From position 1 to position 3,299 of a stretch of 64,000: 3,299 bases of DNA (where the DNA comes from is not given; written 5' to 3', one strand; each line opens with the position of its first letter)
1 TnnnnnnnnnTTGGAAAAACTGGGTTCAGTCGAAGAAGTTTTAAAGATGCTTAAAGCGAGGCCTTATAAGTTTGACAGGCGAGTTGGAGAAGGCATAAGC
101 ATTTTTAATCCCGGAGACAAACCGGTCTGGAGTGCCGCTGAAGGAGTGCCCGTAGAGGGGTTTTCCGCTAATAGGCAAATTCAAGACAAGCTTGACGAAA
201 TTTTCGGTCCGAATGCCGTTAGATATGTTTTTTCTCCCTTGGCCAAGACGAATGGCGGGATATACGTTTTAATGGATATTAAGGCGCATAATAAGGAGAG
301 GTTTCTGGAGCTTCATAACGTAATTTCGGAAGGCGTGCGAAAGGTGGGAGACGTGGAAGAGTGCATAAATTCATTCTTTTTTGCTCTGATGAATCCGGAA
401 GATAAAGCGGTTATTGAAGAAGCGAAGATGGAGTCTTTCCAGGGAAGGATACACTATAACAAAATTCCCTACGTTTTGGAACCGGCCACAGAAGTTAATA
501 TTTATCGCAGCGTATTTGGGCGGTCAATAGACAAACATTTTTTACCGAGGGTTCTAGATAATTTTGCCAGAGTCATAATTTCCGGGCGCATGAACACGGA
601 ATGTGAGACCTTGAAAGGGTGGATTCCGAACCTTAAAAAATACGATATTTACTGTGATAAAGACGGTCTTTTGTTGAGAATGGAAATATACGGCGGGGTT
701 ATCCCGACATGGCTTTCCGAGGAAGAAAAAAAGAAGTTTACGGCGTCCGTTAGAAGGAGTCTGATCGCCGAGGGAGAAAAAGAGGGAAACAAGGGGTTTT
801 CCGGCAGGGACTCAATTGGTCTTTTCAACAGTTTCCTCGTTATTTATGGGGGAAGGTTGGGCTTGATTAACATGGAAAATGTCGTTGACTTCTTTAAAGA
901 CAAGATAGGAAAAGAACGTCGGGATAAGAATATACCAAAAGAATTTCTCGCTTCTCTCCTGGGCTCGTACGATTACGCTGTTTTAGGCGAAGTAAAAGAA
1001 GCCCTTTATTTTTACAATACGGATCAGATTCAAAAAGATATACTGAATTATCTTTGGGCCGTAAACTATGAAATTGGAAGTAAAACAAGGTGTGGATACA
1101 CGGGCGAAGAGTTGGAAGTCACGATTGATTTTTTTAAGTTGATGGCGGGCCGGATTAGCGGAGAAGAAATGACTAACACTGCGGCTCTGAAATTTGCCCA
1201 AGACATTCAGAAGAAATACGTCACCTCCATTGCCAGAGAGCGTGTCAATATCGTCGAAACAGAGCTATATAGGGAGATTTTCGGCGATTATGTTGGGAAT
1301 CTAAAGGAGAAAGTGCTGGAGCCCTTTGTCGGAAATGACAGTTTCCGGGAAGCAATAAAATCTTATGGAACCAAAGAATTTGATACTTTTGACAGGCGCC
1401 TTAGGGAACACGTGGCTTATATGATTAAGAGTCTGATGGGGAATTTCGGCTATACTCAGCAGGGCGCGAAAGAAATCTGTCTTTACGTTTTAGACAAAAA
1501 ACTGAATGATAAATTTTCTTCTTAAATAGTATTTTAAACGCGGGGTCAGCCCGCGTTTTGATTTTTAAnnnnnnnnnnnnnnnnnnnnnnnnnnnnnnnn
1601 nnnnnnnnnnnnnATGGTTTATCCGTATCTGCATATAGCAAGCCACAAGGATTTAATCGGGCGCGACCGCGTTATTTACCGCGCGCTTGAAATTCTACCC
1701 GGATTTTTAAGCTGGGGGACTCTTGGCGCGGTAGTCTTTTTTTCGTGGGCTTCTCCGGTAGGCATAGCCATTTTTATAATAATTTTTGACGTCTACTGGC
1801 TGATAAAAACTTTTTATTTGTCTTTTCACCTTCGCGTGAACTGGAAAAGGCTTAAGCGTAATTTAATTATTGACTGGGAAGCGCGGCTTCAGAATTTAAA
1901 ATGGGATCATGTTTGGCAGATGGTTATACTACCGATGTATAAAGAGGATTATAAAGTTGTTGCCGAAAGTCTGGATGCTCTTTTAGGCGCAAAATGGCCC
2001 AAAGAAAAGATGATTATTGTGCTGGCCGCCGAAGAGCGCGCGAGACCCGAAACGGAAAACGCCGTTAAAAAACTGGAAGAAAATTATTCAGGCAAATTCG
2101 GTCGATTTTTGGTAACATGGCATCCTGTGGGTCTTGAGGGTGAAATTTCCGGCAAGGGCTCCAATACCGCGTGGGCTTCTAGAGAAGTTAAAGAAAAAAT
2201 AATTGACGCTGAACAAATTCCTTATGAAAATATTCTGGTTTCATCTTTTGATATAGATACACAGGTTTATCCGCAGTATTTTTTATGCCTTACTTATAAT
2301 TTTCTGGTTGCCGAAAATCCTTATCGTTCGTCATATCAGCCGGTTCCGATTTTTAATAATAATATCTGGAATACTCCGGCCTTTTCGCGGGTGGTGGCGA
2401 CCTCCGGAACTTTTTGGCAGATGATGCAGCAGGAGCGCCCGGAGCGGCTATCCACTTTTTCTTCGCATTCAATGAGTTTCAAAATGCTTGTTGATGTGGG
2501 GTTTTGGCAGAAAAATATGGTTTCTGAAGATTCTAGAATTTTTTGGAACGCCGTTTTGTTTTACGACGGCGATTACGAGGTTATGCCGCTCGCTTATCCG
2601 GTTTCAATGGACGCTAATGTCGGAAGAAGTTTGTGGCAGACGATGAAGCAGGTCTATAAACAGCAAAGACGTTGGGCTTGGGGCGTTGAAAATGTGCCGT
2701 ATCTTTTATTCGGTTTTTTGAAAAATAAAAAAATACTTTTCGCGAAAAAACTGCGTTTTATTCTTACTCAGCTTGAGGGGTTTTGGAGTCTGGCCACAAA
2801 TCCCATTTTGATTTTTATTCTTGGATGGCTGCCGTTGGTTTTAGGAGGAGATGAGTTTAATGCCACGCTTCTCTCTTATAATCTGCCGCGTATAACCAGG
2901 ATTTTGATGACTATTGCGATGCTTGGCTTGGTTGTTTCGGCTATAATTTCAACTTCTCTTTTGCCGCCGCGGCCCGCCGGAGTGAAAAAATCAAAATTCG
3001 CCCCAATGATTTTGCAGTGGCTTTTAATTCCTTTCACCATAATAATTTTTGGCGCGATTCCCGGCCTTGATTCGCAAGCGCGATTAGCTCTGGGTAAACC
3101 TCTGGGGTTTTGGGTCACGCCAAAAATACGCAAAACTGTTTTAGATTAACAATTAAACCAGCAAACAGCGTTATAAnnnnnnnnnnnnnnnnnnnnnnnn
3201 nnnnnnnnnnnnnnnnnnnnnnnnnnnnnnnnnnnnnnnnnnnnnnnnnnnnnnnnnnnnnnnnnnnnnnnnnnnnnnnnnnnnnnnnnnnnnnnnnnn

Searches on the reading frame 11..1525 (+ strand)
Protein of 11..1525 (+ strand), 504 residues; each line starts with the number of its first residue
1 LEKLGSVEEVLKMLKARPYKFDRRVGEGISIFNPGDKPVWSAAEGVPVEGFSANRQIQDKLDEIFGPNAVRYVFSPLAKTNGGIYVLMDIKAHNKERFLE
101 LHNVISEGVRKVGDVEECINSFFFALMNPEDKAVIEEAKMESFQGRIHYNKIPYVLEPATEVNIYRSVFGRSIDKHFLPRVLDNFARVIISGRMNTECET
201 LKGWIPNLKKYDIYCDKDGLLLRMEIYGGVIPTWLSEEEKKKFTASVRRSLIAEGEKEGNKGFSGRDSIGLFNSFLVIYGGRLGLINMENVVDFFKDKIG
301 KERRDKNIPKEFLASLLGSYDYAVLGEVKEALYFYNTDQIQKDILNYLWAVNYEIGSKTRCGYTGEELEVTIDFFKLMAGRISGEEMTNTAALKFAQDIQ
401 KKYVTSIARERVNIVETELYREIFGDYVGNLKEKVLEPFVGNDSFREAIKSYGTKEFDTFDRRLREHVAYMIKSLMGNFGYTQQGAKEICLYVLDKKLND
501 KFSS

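Call 53: search_protein_families(library=pfam, proteins=[window:11-1525:+], max_evalue=0.00001)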
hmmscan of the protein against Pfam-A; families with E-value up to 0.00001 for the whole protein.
window:11-1525:+ (504 aa): 1 family
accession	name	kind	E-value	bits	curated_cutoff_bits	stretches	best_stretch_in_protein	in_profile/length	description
PF06798.17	PrkA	-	8e-36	124.5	25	1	223-492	3-255/255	PrkA serine protein kinase C-terminal domain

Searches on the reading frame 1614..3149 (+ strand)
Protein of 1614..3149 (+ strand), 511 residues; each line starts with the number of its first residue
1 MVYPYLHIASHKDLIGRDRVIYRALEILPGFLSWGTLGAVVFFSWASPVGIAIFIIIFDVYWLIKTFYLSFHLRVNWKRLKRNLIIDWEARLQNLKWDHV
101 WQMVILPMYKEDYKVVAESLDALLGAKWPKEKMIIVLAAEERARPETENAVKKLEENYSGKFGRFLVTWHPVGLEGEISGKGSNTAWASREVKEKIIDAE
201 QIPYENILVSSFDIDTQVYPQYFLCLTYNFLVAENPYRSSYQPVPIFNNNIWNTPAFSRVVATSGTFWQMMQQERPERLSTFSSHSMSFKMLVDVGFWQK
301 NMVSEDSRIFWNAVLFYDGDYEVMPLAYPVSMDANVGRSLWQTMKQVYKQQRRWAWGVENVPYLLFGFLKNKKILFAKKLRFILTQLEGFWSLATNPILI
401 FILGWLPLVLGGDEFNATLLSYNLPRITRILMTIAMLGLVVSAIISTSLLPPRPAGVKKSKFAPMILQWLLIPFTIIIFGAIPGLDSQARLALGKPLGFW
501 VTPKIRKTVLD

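Call 53: search_protein_families(library=pfam, proteins=[window:1614-3149:+], max_evalue=0.00001)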
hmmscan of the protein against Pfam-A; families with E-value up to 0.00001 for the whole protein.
window:1614-3149:+ (511 aa): 1 family
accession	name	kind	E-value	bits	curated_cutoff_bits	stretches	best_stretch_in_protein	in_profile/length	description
PF13632.12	Glyco_trans_2_3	-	3.7e-06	27.3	27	1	213-408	6-177/198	Glycosyl transferase family group 2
